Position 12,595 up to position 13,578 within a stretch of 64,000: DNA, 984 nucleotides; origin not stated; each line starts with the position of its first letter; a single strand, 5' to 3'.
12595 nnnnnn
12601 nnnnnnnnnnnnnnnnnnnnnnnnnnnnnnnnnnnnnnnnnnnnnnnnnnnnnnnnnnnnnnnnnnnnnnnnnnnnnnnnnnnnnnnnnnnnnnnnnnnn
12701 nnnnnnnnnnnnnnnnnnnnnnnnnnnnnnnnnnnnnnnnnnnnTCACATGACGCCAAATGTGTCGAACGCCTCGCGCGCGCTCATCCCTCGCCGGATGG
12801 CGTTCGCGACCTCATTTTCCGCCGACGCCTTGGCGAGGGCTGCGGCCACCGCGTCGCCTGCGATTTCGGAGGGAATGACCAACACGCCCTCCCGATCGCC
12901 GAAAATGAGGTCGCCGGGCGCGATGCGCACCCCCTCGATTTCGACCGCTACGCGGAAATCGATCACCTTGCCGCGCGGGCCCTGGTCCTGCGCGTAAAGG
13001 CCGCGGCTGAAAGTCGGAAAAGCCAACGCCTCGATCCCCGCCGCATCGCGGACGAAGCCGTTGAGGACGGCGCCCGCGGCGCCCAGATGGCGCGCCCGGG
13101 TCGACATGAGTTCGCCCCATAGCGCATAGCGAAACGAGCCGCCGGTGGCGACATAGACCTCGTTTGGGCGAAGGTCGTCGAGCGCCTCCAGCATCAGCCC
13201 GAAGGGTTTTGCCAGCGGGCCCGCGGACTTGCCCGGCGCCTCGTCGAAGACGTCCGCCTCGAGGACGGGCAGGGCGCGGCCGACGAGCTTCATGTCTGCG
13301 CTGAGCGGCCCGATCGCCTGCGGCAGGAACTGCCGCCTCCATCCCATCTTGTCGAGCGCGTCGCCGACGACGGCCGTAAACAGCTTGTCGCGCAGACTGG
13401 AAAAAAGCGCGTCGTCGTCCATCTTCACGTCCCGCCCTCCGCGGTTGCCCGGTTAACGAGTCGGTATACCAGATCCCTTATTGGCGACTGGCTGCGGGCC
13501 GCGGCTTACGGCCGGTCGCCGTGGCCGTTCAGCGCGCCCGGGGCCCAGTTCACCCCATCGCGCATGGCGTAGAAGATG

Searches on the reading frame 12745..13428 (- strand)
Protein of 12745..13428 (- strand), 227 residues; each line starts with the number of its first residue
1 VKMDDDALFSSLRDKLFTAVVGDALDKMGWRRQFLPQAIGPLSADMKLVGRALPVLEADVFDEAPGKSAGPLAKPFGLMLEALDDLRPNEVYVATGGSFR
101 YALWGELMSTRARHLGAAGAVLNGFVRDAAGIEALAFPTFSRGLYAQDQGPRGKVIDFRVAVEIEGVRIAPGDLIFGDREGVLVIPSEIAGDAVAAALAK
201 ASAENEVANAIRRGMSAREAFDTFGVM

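Call 25: search_protein_families(library=pfam, max_evalue=1, proteins=[window:12745-13428:-])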
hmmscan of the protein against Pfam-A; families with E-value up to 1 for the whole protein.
window:12745-13428:- (227 aa): 1 family
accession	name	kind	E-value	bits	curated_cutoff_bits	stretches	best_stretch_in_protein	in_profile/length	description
PF03737.21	RraA-like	-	1.6e-32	113.3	24.5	1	18-184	1-152/152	Aldolase/RraA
